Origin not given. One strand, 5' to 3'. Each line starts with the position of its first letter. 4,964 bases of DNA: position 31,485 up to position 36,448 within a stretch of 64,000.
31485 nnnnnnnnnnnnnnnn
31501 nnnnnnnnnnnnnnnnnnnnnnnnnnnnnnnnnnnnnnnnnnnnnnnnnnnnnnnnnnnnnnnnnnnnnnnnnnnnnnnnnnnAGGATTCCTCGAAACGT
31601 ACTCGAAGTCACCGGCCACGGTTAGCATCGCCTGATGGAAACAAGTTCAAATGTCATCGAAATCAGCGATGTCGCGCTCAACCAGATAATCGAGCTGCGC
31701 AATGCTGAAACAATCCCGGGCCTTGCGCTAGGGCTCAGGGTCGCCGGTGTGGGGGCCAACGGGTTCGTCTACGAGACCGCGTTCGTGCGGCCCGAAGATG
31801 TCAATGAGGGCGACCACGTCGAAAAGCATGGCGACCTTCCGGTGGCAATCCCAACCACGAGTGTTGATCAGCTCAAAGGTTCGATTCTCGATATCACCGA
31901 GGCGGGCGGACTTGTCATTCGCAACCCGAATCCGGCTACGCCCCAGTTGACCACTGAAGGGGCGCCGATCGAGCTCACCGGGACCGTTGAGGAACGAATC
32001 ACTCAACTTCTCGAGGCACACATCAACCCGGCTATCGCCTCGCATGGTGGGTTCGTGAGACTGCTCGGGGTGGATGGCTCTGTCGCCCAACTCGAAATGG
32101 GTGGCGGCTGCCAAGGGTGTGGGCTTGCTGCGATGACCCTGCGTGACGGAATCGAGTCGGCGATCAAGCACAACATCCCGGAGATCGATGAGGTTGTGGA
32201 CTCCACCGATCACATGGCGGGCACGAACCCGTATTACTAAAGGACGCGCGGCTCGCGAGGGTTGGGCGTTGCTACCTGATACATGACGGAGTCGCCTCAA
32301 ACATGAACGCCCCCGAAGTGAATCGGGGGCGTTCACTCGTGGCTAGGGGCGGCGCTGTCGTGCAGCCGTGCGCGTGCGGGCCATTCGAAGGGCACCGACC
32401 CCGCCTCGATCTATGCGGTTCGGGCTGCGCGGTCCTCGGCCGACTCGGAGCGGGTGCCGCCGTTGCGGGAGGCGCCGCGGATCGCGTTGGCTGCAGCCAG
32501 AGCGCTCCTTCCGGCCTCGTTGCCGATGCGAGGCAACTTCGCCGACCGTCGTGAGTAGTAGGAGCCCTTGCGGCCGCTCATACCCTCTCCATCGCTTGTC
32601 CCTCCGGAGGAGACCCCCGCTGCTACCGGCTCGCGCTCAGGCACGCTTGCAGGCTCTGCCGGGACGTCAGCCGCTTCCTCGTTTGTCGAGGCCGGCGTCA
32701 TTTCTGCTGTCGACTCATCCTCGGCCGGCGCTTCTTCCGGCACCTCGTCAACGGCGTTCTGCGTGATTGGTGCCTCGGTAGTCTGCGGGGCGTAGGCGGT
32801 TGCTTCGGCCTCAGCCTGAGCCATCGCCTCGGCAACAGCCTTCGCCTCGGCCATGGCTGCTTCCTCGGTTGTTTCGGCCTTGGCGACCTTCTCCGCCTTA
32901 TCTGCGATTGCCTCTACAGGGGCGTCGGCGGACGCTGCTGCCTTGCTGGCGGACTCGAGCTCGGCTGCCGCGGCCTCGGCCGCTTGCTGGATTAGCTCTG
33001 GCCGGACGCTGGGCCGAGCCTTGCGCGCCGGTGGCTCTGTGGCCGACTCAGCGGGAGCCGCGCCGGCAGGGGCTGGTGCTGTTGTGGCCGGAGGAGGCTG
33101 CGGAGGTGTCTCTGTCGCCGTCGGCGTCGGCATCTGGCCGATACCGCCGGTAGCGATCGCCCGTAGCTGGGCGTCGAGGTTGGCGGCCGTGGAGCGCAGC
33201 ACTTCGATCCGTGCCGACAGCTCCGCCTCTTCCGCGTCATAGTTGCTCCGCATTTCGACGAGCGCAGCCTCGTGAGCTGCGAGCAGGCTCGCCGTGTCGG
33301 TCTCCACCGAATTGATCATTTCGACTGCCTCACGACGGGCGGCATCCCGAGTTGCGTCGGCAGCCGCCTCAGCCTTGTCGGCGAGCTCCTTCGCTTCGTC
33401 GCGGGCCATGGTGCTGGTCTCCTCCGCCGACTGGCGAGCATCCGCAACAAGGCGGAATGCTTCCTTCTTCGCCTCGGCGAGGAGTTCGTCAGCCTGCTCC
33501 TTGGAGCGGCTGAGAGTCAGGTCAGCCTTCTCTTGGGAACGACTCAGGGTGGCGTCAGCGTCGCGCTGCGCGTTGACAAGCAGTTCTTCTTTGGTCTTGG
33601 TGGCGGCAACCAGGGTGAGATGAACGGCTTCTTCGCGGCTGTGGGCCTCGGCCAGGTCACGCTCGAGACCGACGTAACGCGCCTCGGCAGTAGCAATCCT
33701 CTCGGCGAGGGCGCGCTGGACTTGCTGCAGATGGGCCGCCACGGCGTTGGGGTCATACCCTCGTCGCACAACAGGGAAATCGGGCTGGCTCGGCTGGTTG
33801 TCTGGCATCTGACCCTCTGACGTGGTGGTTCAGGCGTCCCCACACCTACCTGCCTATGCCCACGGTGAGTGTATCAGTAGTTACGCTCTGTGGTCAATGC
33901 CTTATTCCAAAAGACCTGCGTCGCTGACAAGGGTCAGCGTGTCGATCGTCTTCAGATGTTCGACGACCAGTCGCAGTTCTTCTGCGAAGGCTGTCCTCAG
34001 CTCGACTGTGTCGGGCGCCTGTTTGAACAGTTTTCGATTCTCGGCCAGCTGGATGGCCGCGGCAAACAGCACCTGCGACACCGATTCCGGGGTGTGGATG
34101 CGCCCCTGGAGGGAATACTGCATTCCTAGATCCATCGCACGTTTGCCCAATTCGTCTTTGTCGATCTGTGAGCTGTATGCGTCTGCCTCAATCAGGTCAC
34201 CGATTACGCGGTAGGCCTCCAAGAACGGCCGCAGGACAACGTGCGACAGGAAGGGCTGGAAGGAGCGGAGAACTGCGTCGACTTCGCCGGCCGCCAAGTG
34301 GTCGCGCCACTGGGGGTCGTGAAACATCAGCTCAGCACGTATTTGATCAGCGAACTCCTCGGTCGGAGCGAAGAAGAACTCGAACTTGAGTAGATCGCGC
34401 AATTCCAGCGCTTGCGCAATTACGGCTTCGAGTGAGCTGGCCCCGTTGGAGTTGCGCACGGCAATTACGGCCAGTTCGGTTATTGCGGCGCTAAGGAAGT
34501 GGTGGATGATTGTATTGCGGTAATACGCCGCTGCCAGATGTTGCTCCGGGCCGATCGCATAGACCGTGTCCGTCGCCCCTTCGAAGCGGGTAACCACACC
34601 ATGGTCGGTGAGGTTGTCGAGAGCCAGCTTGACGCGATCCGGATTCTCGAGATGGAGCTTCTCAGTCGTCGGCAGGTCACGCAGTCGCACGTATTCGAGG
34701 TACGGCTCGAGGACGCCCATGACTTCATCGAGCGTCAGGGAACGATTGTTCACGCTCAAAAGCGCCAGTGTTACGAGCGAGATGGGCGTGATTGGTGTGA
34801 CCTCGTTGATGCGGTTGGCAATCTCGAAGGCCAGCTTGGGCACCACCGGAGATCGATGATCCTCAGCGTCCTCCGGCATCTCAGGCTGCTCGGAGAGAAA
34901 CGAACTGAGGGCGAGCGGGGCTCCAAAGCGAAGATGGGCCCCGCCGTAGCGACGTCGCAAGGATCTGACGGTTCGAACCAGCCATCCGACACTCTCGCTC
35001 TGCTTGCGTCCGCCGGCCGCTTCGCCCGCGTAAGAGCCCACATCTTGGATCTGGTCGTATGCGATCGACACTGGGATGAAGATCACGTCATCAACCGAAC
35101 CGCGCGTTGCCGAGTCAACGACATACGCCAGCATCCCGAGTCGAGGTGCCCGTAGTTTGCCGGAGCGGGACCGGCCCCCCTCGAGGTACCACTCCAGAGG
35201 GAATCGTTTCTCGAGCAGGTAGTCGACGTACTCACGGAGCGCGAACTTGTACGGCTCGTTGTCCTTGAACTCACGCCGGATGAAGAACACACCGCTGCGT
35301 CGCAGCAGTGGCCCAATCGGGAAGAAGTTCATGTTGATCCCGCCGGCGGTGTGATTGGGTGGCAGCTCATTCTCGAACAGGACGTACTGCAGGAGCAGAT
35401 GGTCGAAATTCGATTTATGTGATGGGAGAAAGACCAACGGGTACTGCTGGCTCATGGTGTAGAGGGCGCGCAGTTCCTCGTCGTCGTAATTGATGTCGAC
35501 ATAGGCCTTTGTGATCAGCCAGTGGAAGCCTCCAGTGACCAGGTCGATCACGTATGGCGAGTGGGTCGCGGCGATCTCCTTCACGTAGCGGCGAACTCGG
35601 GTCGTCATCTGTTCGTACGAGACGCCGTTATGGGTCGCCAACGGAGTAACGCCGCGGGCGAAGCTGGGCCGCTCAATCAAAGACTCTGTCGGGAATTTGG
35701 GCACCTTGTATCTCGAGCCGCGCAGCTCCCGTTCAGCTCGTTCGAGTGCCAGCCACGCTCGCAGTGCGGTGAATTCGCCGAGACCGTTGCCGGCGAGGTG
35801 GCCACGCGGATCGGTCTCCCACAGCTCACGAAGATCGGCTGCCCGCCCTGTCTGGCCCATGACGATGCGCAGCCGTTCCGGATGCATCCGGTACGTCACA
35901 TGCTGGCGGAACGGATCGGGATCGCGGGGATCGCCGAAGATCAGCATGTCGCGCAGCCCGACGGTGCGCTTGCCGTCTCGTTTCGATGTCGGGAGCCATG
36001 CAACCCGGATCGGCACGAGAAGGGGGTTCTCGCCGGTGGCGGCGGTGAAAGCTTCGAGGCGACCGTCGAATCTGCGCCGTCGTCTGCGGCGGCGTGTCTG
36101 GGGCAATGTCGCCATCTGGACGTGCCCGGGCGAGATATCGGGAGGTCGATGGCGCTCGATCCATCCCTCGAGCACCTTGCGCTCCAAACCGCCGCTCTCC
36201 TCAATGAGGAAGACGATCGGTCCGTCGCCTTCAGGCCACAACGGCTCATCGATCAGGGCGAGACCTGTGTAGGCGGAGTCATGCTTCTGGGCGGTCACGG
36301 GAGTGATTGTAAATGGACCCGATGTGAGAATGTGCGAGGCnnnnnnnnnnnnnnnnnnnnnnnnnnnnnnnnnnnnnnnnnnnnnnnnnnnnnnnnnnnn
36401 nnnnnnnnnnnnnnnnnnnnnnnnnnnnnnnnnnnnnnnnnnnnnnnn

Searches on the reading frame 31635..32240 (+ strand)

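Call 42: search_protein_families(library=pfam, proteins=[window:31635-32240:+], max_evalue=0.00001)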
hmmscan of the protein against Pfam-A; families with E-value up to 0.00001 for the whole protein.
window:31635-32240:+ (201 aa): 1 family
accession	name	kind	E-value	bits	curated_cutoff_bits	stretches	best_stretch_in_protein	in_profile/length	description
PF01106.22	NifU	-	1.3e-20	73.7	27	1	122-188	1-67/67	NifU-like domain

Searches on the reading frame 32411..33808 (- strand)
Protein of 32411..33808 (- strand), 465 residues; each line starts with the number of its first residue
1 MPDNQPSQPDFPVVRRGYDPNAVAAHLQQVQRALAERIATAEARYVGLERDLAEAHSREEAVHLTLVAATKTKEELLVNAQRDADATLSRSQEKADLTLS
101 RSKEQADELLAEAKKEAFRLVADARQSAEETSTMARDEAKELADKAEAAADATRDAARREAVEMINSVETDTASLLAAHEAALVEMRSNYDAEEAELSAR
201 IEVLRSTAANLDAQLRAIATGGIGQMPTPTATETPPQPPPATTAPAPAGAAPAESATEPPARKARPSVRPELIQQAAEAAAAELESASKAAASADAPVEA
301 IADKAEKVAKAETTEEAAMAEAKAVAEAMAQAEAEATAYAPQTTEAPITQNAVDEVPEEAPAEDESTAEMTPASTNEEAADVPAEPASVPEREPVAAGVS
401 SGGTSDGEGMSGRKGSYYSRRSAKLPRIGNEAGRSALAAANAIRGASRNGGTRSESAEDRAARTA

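Call 42: search_protein_families(library=pfam, proteins=[window:32411-33808:-], max_evalue=0.00001)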
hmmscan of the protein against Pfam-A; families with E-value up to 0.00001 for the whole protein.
window:32411-33808:- (465 aa): 1 family
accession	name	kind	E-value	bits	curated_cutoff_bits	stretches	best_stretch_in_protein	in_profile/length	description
PF05103.18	DivIVA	-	1.6e-10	41.5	28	1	10-113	10-116/131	DivIVA protein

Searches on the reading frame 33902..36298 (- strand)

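Call 42: search_protein_families(library=pfam, proteins=[window:33902-36298:-], max_evalue=0.00001)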
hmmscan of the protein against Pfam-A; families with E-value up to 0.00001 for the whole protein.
window:33902-36298:- (798 aa): 2 families
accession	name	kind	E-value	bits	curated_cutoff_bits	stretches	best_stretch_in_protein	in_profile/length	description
PF19277.4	GPAT_C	-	5.1e-82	276.3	25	1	423-759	1-342/344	Glycerol-3-phosphate acyltransferase C-terminal region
PF01553.26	Acyltransferase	-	2.6e-15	56.9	23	1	283-412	11-131/132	Acyltransferase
